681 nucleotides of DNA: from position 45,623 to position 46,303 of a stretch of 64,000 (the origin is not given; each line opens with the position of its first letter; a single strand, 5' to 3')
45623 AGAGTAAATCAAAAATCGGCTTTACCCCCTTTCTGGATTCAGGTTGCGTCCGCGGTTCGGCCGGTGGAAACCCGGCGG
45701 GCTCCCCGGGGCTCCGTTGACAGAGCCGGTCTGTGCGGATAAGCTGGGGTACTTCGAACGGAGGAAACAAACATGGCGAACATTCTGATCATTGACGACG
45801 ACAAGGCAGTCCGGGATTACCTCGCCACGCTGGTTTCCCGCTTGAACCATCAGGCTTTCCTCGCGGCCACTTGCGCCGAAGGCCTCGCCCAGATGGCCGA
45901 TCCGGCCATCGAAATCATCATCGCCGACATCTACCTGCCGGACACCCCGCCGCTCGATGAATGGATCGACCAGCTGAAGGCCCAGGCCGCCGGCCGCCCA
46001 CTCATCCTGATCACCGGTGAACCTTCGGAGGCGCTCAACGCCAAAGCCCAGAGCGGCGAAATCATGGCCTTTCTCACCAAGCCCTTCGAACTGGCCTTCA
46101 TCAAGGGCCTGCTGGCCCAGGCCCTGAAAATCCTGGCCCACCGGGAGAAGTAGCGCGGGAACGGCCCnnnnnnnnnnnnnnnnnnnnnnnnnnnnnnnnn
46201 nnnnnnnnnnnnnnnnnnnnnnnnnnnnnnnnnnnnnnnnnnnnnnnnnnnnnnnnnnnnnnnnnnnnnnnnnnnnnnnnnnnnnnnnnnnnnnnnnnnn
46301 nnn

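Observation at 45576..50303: Divergent regulatory/accessory module: receiver - KaiC-like ATPase - ExeA-like AAA ATPase - small TM protein - secreted GHL10 hydrolase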

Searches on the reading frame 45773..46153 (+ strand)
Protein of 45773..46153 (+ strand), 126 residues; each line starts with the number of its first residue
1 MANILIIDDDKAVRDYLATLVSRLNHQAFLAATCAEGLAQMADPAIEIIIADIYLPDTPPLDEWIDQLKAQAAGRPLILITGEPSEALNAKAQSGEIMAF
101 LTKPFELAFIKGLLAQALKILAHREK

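Call 3: search_protein_families(library=pfam, proteins=[window:45773-46153:+], max_evalue=0.01)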
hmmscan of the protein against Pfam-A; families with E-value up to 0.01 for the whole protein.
window:45773-46153:+ (126 aa): 2 families
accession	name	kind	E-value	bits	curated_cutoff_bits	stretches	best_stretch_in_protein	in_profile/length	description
PF00072.30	Response_reg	-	6.6e-12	46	30.2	1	4-108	1-104/111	Response regulator receiver domain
PF06490.17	FleQ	-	0.0032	18.2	22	1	3-108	1-97/108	Flagellar regulatory protein FleQ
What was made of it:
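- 45773..46153 (+): Stand-alone CheY-like receiver, 126 aa, apparently phosphorylatable. PF00072, E 6.6e-12 (call 3).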

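Call 5: search_protein_families(library=ncbifam, proteins=[window:45773-46153:+], max_evalue=0.01)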
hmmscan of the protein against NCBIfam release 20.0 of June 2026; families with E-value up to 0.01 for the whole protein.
window:45773-46153:+ (126 aa): 58 families (the best 25 are shown)
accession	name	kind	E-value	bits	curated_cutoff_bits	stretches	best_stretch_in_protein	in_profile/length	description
NF006900.1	PRK09390.1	equivalog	7.9e-14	51.7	255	1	3-123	6-125/203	response regulator FixJ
NF008469.0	PRK11361.1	equivalog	3.4e-11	42.5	714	1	3-124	6-126/461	acetoacetate metabolism transcriptional regulator AtoC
NF006623.1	PRK09191.1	subfamily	3.1e-10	40.3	240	1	2-120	138-254/258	PhyR family response regulator anti-anti-sigma factor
TIGR01818.1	ntrC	equivalog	4.1e-10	39.1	558.6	1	4-119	1-115/463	nitrogen regulation protein NR(I)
NF045505.1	RR_RssB_Pseudo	equivalog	7.2e-10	38.5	700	1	2-118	6-122/394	two-component system response regulator RssB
NF007820.0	PRK10529.1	equivalog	3.4e-09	36.4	325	1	1-120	1-118/225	two-component system response regulator KdpE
NF046022.1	RespRegCpdRBruc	equivalog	3.8e-09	36.6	180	1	1-108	1-107/120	cell cycle two-component system response regulator CpdR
NF051870.1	NAssimRespRegNtrX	equivalog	5.9e-09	35.3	600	1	1-108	1-109/452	nitrogen assimilation response regulator NtrX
NF041832.1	near_NosP_CTERM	subfamily_domain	7.8e-09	35.1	400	1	2-116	252-368/370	NahK/ErcS family hybrid sensor histidine kinase/response regulator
NF053512.1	nitric_RR_NosR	exception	8.2e-09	35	400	1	4-120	1-117/422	response regulator c-di-GMP phosphodiesterase, NosR family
NF047793.1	ResRegPgtA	equivalog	1.1e-08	34.4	650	1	3-119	7-122/414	two-component system response regulator PgtA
NF045717.1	DVU0259_DivK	exception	3.9e-08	33.5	160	1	3-108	4-106/117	DVU0259 family response regulator domain-containing protein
TIGR01387.1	cztR_silR_copR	subfamily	2.7e-07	30.5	279.2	1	4-110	1-106/218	heavy metal response regulator transcription factor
TIGR02154.1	PhoB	equivalog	8.3e-07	28.5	296.2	1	2-107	3-109/226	phosphate regulon transcriptional regulator PhoB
NF011695.0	PRK15115.1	equivalog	2.6e-06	26.5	763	1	2-108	7-112/445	two-component system response regulator GlrR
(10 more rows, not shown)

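Call 95: list_cluster_members(proteins=[window:45773-46150:+, window:46168-46908:+, window:46938-47798:+, window:47798-48118:+, window:48129-50300:+])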
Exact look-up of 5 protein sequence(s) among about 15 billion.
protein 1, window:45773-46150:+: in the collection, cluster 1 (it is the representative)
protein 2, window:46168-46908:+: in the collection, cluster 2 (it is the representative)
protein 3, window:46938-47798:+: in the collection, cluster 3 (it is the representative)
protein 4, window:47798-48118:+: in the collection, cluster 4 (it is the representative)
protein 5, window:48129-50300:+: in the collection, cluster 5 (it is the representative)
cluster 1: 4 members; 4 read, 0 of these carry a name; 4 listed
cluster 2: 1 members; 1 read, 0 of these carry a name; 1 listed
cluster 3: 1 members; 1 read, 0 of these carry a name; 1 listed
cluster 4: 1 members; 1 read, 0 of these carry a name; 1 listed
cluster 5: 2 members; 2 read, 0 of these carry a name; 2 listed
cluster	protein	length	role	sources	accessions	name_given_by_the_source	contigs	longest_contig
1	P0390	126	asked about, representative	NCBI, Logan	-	-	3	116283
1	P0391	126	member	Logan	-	-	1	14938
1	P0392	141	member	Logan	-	-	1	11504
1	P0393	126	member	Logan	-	-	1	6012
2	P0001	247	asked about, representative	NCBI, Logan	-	-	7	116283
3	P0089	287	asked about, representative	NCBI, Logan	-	-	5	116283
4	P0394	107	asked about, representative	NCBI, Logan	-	-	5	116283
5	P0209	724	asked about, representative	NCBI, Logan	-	-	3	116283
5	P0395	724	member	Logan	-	-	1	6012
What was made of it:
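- Tried and rejected: Cluster look-up (call 95).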
